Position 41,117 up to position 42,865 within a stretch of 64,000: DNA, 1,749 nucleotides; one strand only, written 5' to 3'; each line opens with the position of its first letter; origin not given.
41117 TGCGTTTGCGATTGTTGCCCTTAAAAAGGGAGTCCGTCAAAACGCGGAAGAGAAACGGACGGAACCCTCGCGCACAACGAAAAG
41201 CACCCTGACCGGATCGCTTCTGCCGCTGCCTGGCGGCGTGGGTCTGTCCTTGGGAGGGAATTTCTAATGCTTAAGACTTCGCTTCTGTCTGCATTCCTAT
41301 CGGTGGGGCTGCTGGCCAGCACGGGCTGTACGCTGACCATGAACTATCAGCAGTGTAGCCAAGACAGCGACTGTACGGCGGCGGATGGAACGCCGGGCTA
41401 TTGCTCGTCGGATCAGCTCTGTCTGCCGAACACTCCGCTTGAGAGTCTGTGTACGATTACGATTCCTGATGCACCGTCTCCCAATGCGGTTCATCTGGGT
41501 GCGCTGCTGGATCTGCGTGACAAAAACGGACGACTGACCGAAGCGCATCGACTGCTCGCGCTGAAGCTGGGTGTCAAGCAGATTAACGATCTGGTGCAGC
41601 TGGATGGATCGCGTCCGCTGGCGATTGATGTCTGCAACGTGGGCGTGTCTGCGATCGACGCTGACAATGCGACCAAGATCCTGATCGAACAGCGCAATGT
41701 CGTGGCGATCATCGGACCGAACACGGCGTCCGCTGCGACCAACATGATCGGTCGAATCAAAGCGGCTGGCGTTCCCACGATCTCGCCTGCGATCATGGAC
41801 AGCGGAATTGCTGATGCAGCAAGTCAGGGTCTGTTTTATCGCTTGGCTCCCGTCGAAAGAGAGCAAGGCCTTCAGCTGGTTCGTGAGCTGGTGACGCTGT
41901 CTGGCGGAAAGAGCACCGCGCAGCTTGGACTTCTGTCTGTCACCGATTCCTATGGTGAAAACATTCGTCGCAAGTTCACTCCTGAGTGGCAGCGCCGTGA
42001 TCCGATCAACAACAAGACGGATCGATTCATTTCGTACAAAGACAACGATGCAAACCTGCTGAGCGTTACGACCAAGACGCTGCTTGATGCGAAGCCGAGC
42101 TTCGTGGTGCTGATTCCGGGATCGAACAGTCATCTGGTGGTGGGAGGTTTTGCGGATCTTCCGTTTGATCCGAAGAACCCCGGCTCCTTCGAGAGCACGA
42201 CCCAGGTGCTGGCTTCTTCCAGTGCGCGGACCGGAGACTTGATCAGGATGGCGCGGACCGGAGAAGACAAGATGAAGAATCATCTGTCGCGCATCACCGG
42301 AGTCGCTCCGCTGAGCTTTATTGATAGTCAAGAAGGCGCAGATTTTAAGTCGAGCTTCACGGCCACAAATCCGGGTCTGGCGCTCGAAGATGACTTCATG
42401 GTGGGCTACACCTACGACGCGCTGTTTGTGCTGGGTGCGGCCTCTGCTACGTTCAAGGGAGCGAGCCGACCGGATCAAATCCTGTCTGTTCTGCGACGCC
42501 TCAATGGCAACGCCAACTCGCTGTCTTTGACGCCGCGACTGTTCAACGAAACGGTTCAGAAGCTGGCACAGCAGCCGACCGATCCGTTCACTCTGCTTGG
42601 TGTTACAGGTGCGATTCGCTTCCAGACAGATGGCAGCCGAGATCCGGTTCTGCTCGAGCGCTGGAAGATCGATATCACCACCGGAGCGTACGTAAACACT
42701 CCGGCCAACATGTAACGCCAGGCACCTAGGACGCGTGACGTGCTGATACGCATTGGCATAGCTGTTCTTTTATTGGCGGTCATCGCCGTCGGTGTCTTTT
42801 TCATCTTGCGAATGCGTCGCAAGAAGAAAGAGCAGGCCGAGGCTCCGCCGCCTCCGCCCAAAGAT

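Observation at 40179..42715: Two non-canonical genes inserted between tssL and tssM: a TPR membrane protein and a LIVBP-like periplasmic-binding lipoprotein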

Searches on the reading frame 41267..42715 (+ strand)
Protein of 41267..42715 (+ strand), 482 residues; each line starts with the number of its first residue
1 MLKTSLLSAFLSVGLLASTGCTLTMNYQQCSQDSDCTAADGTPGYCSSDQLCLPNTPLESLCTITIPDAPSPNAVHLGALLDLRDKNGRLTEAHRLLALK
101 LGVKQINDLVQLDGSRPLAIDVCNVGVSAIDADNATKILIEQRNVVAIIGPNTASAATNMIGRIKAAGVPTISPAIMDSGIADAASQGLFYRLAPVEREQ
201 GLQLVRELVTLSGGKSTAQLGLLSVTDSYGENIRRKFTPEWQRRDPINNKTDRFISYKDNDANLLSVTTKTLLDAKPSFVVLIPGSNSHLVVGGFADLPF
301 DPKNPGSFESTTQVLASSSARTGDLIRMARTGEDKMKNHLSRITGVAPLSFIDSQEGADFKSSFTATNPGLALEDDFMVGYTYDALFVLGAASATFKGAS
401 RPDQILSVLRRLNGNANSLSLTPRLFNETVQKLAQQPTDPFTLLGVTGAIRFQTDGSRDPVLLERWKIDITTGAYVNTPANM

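Call 3: search_protein_families(library=pfam, proteins=[window:41267-42715:+], max_evalue=0.01)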
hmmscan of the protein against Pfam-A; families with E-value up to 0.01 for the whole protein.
window:41267-42715:+ (482 aa): 2 families
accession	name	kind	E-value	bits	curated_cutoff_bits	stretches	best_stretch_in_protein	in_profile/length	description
PF13458.12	Peripla_BP_6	-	1.9e-10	41.4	31.7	1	97-410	23-309/343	Periplasmic binding protein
PF01094.35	ANF_receptor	-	5.4e-07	29.4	25.4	1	95-460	2-343/353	Receptor family ligand binding region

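Call 4: search_protein_families(library=ncbifam, proteins=[window:41267-42715:+], max_evalue=0.01)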
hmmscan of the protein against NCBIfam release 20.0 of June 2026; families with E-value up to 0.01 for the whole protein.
window:41267-42715:+ (482 aa): 0 families

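Call 8: find_homologous_proteins(query=window:41267-42715:+)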
Query window:41267-42715:+ (482 aa): 18 proteins with E <= 0.001 among 8000 candidates.
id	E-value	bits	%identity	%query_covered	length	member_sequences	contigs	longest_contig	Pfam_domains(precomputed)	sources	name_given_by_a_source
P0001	0.0e+0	1060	100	100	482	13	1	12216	PF01094.35,PF13458.13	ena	-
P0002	9.4e-282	952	88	100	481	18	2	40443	PF01094.35,PF13458.13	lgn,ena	-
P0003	3.7e-278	940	89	96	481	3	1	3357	PF01094.35,PF13458.13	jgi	jgi:hypothetical protein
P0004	1.9e-274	928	86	100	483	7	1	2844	PF01094.35,PF13458.13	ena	-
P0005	5.2e-267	904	85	100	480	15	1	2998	PF01094.35,PF13458.13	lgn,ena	-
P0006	9.2e-195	666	66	97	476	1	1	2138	PF01094.35,PF13458.13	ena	-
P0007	3.7e-184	631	63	95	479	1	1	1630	PF01094.35,PF13458.13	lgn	-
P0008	9.1e-184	629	63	97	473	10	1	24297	PF01094.35,PF13458.13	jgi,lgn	jgi:ABC-type branched-subunit amino acid transport system substrate-binding protein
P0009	1.8e-181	622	63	97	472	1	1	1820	PF01094.35,PF13458.13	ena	-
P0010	9.1e-181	620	62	100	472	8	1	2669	PF01094.35,PF13458.13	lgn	-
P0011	7.5e-178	610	62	98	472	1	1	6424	PF01094.35,PF13458.13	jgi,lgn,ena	-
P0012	9.4e-178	610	61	96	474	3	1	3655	PF01094.35,PF13458.13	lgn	-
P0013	2.1e-177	608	62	96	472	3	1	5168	PF01094.35,PF13458.13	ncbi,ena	-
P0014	5.7e-177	607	61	96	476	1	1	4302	PF01094.35,PF13458.13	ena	-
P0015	2.4e-172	592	59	100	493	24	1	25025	PF01094.35,PF13458.13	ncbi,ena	-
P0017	5.7e-134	465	58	78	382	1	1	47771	PF01094.35,PF13458.13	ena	-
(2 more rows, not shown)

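Call 10: find_encoding_contigs(protein=P0015, flank=10000, max_places=3)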
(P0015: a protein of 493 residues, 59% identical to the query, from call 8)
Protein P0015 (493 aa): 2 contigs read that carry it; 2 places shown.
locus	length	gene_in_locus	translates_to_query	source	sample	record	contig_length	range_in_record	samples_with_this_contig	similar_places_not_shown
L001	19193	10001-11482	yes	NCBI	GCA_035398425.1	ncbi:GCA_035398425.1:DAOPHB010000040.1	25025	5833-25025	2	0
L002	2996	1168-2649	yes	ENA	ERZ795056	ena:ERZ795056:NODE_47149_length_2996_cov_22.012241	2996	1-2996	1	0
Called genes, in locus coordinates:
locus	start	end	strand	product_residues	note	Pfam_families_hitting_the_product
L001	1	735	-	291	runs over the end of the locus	PF00376:MerR (weak), PF13411:MerR_1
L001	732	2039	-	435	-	PF00970:FAD_binding_6, PF00175:NAD_binding_1, PF00111:Fer2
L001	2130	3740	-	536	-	PF07992:Pyr_redox_2 (faint), PF00732:GMC_oxred_N, PF00890:FAD_binding_2 (faint), PF01266:DAO (weak), PF01494:FAD_binding_3 (weak), PF13450:NAD_binding_8 (weak), PF05199:GMC_oxred_C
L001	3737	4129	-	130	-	-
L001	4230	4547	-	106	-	-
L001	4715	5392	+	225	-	PF04542:Sigma70_r2, PF08281:Sigma70_r4_2, PF04545:Sigma70_r4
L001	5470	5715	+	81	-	-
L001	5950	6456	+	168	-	-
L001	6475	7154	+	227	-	PF05936:T6SS_VasE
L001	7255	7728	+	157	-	PF05936:T6SS_VasE (weak)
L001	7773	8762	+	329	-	PF09850:DotU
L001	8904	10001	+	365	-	PF07719:TPR_2 (faint), PF00515:TPR_1 (faint), PF13414:TPR_11 (weak), PF13181:TPR_8 (faint)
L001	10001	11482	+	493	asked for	PF13458:Peripla_BP_6, PF01094:ANF_receptor (weak)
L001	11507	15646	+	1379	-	PF14331:IcmF-related_N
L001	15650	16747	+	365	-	PF06812:ImpA_N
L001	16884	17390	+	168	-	PF05591:T6SS_VipA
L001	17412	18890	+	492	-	PF05943:VipB, PF18945:VipB_2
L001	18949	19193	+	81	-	PF05638:T6SS_HCP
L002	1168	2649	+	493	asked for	PF13458:Peripla_BP_6, PF01094:ANF_receptor (weak)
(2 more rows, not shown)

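Call 11: find_encoding_contigs(protein=P0008, flank=10000, max_places=3)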
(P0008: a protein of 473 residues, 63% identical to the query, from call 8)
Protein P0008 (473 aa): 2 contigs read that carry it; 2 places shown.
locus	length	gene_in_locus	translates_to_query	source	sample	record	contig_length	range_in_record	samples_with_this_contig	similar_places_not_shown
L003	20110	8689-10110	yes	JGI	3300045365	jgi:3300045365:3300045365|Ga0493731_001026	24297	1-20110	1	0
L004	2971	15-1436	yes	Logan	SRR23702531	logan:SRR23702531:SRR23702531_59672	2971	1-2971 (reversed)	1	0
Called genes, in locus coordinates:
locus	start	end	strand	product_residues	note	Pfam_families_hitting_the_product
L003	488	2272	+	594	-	PF03796:DnaB_C (faint), PF06745:ATPase, PF13481:AAA_25 (weak), PF23442:DUF7125 (faint), PF06745:ATPase, PF13481:AAA_25 (weak)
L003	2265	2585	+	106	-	PF07689:KaiB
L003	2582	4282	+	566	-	PF08448:PAS_4, PF00512:HisKA, PF02518:HATPase_c, PF00072:Response_reg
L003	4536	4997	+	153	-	-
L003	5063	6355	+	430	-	PF05936:T6SS_VasE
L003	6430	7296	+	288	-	PF09850:DotU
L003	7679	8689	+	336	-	PF07719:TPR_2 (faint), PF21033:RMD1-3 (faint), PF00515:TPR_1 (faint), PF13432:TPR_16 (weak)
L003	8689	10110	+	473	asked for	PF13458:Peripla_BP_6, PF01094:ANF_receptor (weak)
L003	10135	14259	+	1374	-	PF14331:IcmF-related_N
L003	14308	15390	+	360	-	PF06812:ImpA_N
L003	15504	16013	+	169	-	PF05591:T6SS_VipA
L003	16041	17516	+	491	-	PF05943:VipB, PF18945:VipB_2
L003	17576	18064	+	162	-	PF05638:T6SS_HCP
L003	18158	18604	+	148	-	PF04965:GPW_gp25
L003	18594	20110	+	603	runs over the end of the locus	PF05947:T6SS_TssF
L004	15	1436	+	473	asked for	PF13458:Peripla_BP_6, PF01094:ANF_receptor (weak)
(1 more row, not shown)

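Call 12: find_encoding_contigs(protein=P0017, flank=10000, max_places=3)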
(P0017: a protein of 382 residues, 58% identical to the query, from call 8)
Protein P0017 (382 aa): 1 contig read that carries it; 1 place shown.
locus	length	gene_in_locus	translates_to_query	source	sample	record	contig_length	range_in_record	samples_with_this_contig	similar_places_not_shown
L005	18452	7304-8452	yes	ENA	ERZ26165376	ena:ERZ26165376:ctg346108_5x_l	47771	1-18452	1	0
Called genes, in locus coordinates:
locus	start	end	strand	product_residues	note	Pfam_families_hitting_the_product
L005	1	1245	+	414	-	?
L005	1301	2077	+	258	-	PF02518:HATPase_c, PF00072:Response_reg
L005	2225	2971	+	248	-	PF00106:adh_short, PF08659:KR, PF13561:adh_short_C2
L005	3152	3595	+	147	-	-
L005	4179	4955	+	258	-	PF05936:T6SS_VasE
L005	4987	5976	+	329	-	PF09850:DotU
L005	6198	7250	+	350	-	-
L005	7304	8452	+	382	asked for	PF13458:Peripla_BP_6, PF01094:ANF_receptor (weak)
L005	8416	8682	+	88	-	-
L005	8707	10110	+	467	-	PF14331:IcmF-related_N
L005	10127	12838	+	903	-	-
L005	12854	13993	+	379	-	PF06812:ImpA_N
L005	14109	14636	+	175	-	PF05591:T6SS_VipA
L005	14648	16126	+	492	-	PF05943:VipB, PF18945:VipB_2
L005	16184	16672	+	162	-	PF05638:T6SS_HCP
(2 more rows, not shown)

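Call 15: find_related_loci(query=A1, collection=genome_contigs, flank=10000)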
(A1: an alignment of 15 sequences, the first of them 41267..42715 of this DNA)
Query A1 (482 aa) in genome_contigs; peptide patterns used: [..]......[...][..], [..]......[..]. (x = any residue, [..] = any of these).
43 stretches matched a pattern; 11 encode a relative of the query (tblastn E <= 1e-3); 10 distinct loci.
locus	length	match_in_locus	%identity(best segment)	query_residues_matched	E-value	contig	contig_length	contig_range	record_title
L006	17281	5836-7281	100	1-482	0e+0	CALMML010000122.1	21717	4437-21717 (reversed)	MAG TPA_asm: uncultured Myxococcales bacterium isolate SRR5676451_bin.61_CONCOCT_v1.1_MAG genome assembly, contig: ERZ72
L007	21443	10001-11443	93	1-482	0e+0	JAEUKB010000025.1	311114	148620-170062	MAG: Myxococcales bacterium isolate new MAG-84 k141_1559353, whole genome shotgun sequence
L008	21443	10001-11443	87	1-482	0e+0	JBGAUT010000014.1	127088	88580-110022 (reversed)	MAG: Polyangia bacterium isolate MAG_MBR_AS.52 MBRAS-52_NODE_14_length_127088_cov_6.808300, whole genome shotgun sequenc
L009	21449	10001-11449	86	1-482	0e+0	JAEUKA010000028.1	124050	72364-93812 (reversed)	MAG: Myxococcales bacterium isolate new MAG-83 k141_2316417, whole genome shotgun sequence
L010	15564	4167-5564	85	13-480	0e+0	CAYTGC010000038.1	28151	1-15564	MAG TPA_asm: uncultured Myxococcales bacterium isolate SRP189682_co2_104 genome assembly, contig: NODE_2182_length_28151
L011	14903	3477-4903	88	1-482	0e+0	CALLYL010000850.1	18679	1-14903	MAG TPA_asm: uncultured Myxococcales bacterium isolate SRR5676476_bin.50_CONCOCT_v1.1_MAG genome assembly, contig: ERZ72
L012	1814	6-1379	64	21-482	0e+0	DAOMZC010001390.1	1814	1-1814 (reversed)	MAG TPA_asm: Pseudomonadota bacterium isolate AMR_MDS_5610 NODE_26176_length_1814_cov_6.552018, whole genome shotgun seq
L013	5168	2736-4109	62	21-482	0e+0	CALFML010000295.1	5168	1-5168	MAG TPA_asm: uncultured Myxococcales bacterium isolate SRR6231182_bin.80_CONCOCT_v1.1_MAG genome assembly, contig: ERZ65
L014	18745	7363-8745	86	20-480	0e+0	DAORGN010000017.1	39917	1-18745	MAG TPA_asm: Pseudomonadota bacterium isolate AMR_MDS_0801 NODE_346_length_39917_cov_7.086248, whole genome shotgun sequ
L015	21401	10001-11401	63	13-479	0e+0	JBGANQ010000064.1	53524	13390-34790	MAG: Polyangia bacterium isolate MAG_MBR_H10.6 MBRH10-6_opera_contig_2365, whole genome shotgun sequence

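Call 23: predict_structure(alignment_id=A1)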
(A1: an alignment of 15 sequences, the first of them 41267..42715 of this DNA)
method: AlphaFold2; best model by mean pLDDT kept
length: 482 residues; sequences in the alignment: 15
mean_pLDDT: 77.5   pTM: 0.73
mean pLDDT of the five models: 77.5, 76.0, 73.7, 73.3, 49.4
residues with pLDDT >= 90: 109; 70-90: 256; 50-70: 68; < 50: 49
segments of 3 or more residues with pLDDT < 50: 1-24, 40-42, 178-189, 302-310
pLDDT, mean of each block of 10 residues (from residue 1): 41 40 52 61 64 72 92 93 76 91 93 87 86 91 92 76 83 63 41 64 87 70 86 88 85 88 89 86 86 82 46 79 85 88 82 71 88 78 90 89 85 71 89 84 76 56 82 83 58
secondary structure, 60 per line:
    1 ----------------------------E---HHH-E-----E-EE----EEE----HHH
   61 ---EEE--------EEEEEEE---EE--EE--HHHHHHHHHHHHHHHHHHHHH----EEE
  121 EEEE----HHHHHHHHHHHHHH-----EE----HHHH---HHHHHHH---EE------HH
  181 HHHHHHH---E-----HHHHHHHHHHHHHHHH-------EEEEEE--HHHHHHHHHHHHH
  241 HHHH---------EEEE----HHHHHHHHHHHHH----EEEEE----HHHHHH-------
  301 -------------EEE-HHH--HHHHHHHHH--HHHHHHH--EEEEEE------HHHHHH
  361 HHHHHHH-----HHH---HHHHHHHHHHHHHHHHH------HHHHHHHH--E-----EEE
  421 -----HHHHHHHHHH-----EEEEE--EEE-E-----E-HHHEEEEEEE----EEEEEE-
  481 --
elements in order: E51-53 E64-66 E75-81 H93-113 E118-124 H129-142 H154-157 H161-167 H179-187 H197-212 E220-225 H228-244 E254-257 H262-274 E279-283 H288-293 E314-316 H323-331 H334-340 E343-348 H355-367 H379-395 H402-409 E418-420 H426-435 E441-445 E448-450 E463-469 E474-479

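Call 29: fold_search(model_id=the predicted structure, library=pdb)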
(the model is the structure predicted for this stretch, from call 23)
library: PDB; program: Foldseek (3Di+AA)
matches with E <= 10: 1676; with E <= 0.001: 861
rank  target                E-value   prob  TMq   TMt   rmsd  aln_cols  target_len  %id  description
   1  3hut                  3.9e-14  1.00  0.56  0.74   5.1       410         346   15  Crystal structure of a putative branched-chain amino acid ABC transporter from Rhodospirillum rubrum (released 2009-06-30)
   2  3td9                  7.6e-14  1.00  0.56  0.75   5.5       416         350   12  Crystal structure of a Leucine binding protein LivK (TM1135) from Thermotoga maritima MSB8 at 1.90 A resolution (released 2011-09-07)
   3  8wgd_B                9.0e-14  1.00  0.51  0.34   9.2       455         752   15  mGlu2-4 inactive heterodimer (released 2024-11-27)
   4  4zpj                  1.8e-13  1.00  0.61  0.77   4.4       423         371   14  ABC transporter substrate-binding protein from Sphaerobacter thermophilus (released 2015-05-20)
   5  2liv                  2.1e-13  1.00  0.52  0.69   5.9       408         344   12  PERIPLASMIC BINDING PROTEIN STRUCTURE AND FUNCTION. REFINED X-RAY STRUCTURES OF THE LEUCINE/ISOLEUCINE/VALINE-BINDING PR (released 1989-07-12)
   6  7e9h_S                2.4e-13  1.00  0.53  0.35   8.7       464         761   14  Cryo-EM structure of Gi-bound metabotropic glutamate receptor mGlu4 (released 2021-06-23)
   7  1z15                  2.6e-13  1.00  0.50  0.66   6.3       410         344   13  Crystal structure analysis of periplasmic Leu/Ile/Val-binding protein in superopen form (released 2005-10-04)
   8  4obb_A                2.7e-13  1.00  0.58  0.74   7.1       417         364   13  The crystal structure of a solute-binding protein from Anabaena variabilis ATCC 29413 in complex with (3S)-3-methyl-2- (released 2014-03-19)
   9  6bsz_B                2.7e-13  1.00  0.53  0.59   8.8       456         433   13  Human mGlu8 Receptor complexed with glutamate (released 2018-02-07)
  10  4kv7                  2.9e-13  1.00  0.58  0.74   6.1       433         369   13  The crystal structure of a possible leucine/isoleucine/valine-binding protein from Rhodopirellula baltica SH 1 (released 2013-06-05)
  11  4nv3_A                2.9e-13  1.00  0.57  0.72   7.2       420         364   14  The crystal structure of a solute-binding protein (N280D mutant) from Anabaena variabilis ATCC 29413 in complex with v (released 2013-12-11)
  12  2e4v_A                3.0e-13  1.00  0.54  0.51   8.1       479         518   14  Crystal structure of the extracellular region of the group II metabotropic glutamate receptor complexed with DCG-IV (released 2007-02-27)
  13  4gnr                  3.4e-13  1.00  0.55  0.74   5.9       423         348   15  1.0 Angstrom resolution crystal structure of the branched-chain amino acid transporter substrate binding protein LivJ fr (released 2012-09-05)
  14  6bt5_B                3.4e-13  1.00  0.51  0.56   9.3       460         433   14  Human mGlu8 Receptor complexed with L-AP4 (released 2018-02-07)
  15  8wch_A                5.3e-13  1.00  0.62  0.74   4.3       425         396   15  Crystal structure of SAR11_0655 bound to a co-purified ligand, L-pyroglutamate (released 2024-07-17)
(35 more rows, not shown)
